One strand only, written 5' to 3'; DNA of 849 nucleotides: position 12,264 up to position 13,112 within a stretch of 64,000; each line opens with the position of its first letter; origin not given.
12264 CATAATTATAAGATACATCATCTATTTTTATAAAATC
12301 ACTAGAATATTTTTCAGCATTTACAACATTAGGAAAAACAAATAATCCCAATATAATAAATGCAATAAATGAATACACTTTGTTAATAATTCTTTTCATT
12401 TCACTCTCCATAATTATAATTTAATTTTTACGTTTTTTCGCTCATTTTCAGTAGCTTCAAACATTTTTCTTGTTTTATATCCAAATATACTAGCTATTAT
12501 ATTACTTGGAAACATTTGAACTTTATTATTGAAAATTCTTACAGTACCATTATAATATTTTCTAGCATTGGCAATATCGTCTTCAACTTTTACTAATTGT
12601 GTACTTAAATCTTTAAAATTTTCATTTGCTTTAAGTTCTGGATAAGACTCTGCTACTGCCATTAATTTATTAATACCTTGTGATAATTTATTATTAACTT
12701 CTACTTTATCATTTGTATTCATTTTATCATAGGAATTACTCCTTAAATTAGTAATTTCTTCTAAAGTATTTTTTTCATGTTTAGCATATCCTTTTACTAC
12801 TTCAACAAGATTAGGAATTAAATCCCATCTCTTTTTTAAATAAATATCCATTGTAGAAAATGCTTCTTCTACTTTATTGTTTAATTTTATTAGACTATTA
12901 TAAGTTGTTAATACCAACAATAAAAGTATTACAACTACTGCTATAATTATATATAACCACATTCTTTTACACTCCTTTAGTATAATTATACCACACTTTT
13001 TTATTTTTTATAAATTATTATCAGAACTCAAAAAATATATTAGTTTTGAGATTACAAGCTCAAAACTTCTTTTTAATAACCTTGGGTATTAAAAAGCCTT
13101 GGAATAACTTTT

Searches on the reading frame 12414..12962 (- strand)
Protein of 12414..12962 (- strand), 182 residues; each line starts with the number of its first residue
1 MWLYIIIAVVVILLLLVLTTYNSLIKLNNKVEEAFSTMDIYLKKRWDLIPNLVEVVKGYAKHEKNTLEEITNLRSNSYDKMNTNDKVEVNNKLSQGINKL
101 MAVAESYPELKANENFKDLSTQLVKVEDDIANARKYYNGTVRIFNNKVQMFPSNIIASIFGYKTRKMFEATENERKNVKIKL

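Call 12: find_encoding_contigs(protein=window:12414-12962:-, flank=10000, max_places=10)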
Protein window:12414-12962:- (182 aa): 23 contigs read that carry it; 9 places shown.
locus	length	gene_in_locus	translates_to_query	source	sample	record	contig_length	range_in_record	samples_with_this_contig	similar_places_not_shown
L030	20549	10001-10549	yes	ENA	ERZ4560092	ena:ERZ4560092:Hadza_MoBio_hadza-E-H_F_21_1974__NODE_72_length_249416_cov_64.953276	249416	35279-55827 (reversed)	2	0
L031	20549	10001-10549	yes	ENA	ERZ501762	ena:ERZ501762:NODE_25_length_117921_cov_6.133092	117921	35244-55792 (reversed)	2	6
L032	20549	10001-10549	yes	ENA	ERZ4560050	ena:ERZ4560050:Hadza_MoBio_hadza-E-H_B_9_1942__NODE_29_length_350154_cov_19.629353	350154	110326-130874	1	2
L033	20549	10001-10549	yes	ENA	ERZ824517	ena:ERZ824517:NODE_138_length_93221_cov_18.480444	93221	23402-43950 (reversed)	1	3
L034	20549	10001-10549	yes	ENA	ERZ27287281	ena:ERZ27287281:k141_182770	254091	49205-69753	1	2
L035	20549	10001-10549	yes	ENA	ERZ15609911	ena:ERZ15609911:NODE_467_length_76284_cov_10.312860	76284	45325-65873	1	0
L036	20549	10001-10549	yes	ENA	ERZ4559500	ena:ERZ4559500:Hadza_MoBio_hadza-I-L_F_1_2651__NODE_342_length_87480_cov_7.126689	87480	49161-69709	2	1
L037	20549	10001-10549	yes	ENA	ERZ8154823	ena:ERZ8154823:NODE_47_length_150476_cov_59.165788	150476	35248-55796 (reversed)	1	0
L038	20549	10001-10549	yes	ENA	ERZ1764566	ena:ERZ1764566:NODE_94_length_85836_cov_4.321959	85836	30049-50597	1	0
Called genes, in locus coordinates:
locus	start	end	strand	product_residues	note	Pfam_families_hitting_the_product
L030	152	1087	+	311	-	PF00696:AA_kinase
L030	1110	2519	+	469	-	-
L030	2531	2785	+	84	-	-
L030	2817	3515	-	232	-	-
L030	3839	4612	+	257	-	PF01966:HD (faint)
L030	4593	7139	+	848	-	PF00133:tRNA-synt_1, PF01406:tRNA-synt_1e (faint), PF09334:tRNA-synt_1g, PF13603:tRNA-synt_1_2 (weak), PF09334:tRNA-synt_1g, PF00133:tRNA-synt_1, PF08264:Anticodon_1, PF10458:Val_tRNA-synt_C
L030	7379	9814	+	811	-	PF00133:tRNA-synt_1, PF01406:tRNA-synt_1e (faint), PF09334:tRNA-synt_1g, PF13603:tRNA-synt_1_2, PF08264:Anticodon_1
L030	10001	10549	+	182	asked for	PF04011:LemA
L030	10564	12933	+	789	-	PF09972:DUF2207, PF20990:DUF2207_C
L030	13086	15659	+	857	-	PF02739:5_3_exonuc_N, PF01367:5_3_exonuc, PF22619:DNA_polI_exo1, PF00476:DNA_pol_A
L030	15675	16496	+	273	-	PF01149:Fapy_DNA_glyco, PF06831:H2TH, PF06827:zf-FPG_IleRS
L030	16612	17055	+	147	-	-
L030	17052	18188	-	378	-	PF05636:HIGH_NTase1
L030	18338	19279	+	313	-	PF00535:Glycos_transf_2, PF10111:Glyco_tranf_2_2, PF13641:Glyco_tranf_2_3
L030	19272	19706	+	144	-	PF04138:GtrA_DPMS_TM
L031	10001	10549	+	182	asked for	PF04011:LemA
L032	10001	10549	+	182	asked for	PF04011:LemA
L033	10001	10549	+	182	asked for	PF04011:LemA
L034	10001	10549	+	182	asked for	PF04011:LemA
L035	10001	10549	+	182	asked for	PF04011:LemA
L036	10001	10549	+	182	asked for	PF04011:LemA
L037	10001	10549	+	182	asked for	PF04011:LemA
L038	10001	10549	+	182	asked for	PF04011:LemA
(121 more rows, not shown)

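Call 36: list_cluster_members(proteins=[window:12414-12962:-, window:13145-15688:-, window:37437-39320:-])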
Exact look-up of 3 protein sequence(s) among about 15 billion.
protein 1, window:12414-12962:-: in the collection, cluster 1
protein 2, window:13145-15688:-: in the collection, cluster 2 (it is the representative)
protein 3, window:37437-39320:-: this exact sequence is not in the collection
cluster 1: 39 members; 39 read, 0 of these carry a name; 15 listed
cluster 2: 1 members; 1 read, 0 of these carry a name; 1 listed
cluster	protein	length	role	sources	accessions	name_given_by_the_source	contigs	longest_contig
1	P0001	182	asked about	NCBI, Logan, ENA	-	-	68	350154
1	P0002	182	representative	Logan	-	-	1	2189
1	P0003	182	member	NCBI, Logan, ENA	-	-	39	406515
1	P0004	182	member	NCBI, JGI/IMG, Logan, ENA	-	-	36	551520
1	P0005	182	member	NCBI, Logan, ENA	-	-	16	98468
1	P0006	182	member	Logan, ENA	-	-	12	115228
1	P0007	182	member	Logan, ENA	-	-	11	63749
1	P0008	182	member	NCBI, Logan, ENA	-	-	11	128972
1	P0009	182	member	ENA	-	-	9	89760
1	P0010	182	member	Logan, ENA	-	-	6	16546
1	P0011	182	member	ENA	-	-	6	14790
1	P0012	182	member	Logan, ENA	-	-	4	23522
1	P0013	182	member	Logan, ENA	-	-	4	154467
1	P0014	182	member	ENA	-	-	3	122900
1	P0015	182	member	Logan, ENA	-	-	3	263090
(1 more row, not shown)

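Call 78: find_homologous_proteins(query=window:12414-12962:-, max_evalue=1e-20)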
Query window:12414-12962:- (182 aa): 7983 proteins with E <= 1e-20 among 8000 candidates; the best 120 are listed.
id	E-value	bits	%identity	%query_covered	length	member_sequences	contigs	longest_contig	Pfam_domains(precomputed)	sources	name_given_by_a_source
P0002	2.7e-108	377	98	100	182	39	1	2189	PF04011.18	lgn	-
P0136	2.6e-107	374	99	100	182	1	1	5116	PF04011.18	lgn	-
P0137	1.3e-106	371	98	100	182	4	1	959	PF04011.18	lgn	-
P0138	2.5e-104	364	97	100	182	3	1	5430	PF04011.18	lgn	-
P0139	4.6e-104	363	94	100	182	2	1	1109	PF04011.18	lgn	-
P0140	3.4e-99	347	90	100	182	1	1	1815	PF04011.18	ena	-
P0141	1.3e-97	342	86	100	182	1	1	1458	PF04011.18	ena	-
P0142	1.4e-97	342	86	100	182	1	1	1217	PF04011.18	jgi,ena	-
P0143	2.7e-97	341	86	99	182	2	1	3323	PF04011.18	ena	-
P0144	3.2e-97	341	86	99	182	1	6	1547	PF04011.18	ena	-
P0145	3.8e-97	341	86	100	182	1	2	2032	PF04011.18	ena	-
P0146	4.4e-97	340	86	99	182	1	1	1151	PF04011.18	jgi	jgi:LemA protein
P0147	4.4e-97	340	86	99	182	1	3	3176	PF04011.18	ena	-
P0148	5.3e-97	340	85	100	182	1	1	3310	PF04011.18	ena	-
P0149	6.0e-97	340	86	99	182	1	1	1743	PF04011.18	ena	-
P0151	8.5e-97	340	86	100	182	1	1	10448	PF04011.18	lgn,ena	-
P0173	3.8e-95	334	82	100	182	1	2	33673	PF04011.18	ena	-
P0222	1.9e-90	319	79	100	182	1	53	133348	PF04011.18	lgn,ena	-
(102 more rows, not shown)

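Call 79: find_encoding_contigs(protein=P0151, flank=10000, max_places=2)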
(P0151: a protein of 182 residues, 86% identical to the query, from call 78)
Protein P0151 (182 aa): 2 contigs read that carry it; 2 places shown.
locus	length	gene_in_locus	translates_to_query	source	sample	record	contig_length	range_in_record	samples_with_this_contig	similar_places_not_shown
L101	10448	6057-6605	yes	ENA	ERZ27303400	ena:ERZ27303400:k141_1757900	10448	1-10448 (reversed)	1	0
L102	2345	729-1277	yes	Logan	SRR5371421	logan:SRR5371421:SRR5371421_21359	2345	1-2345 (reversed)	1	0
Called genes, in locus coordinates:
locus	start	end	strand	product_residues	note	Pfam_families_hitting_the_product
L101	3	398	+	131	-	?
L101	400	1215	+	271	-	-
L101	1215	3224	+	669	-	PF02534:T4SS-DNA_transf, PF01935:DUF87 (weak), PF10412:TrwB_AAD_bind, PF12696:TraG-D_C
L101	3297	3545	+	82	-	-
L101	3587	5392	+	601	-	PF00239:Resolvase, PF07508:Recombinase, PF13408:Zn_ribbon_recom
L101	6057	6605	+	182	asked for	PF04011:LemA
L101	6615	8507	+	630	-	PF09972:DUF2207, PF20990:DUF2207_C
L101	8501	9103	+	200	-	PF12158:DUF3592 (weak)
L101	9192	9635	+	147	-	PF13730:HTH_36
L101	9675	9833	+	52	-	-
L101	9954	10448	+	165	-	?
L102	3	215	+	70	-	?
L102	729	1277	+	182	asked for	PF04011:LemA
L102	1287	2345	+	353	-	?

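Call 80: find_encoding_contigs(protein=P0173, flank=10000, max_places=2)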
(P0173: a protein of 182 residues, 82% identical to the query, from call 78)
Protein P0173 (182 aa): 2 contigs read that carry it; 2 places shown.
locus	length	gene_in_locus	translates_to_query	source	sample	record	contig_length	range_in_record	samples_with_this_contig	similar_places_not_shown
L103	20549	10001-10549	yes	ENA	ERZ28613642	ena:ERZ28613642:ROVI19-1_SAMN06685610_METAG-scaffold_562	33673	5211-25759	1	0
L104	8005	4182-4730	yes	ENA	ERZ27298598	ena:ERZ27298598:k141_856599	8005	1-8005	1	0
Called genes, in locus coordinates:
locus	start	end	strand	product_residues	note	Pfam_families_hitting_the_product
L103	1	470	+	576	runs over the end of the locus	PF00239:Resolvase, PF07508:Recombinase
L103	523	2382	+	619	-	PF04055:Radical_SAM, PF13353:Fer4_12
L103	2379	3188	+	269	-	PF23023:Anti-Pycsar_Apyc1, PF00753:Lactamase_B, PF12706:Lactamase_B_2 (weak)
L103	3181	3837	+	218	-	PF06414:Zeta_toxin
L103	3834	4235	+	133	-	PF00293:NUDIX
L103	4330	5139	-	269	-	-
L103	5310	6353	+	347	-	PF00905:Transpeptidase, PF03793:PASTA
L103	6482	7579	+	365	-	PF01757:Acyl_transf_3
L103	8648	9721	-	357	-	PF01548:DEDD_Tnp_IS110, PF02371:Transposase_20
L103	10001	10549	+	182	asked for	PF04011:LemA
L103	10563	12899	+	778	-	PF09972:DUF2207, PF20990:DUF2207_C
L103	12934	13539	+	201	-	PF12158:DUF3592 (weak)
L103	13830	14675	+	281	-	PF01040:UbiA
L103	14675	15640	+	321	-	PF12710:HAD, PF04138:GtrA_DPMS_TM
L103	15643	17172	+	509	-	-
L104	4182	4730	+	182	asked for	PF04011:LemA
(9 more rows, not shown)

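Call 81: find_encoding_contigs(protein=P0222, flank=10000, max_places=3)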
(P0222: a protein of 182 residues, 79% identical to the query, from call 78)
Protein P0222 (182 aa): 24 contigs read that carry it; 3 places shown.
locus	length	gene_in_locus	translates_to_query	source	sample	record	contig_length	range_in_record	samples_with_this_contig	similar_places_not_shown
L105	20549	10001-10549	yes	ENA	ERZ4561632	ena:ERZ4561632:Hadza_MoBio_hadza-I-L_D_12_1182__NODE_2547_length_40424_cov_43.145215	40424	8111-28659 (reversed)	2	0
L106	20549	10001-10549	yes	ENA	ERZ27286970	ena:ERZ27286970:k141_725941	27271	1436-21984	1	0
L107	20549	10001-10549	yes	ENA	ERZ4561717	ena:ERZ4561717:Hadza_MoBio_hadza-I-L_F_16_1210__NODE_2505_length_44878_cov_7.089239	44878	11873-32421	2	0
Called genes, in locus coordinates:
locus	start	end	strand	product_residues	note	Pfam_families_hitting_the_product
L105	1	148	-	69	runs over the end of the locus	PF00313:CSD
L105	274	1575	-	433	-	PF14501:HATPase_c_5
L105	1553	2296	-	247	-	PF00072:Response_reg, PF04397:LytTR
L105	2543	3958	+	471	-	PF00239:Resolvase, PF07508:Recombinase, PF13408:Zn_ribbon_recom (weak)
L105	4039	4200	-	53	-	-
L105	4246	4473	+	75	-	-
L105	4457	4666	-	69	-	-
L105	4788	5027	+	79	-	PF12844:HTH_19 (weak), PF01381:HTH_3 (weak)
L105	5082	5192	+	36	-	-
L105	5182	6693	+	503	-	PF00239:Resolvase, PF07508:Recombinase, PF13408:Zn_ribbon_recom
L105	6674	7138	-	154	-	PF09084:NMT1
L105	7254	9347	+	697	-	PF00580:UvrD-helicase, PF01443:Viral_helicase1 (faint), PF13245:AAA_19, PF13604:AAA_30 (faint), PF13087:AAA_12 (faint), PF13361:UvrD_C, PF13538:UvrD_C_2 (weak)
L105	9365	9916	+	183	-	PF02557:VanY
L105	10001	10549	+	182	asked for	PF04011:LemA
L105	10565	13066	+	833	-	-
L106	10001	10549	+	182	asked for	PF04011:LemA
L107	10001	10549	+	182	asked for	PF04011:LemA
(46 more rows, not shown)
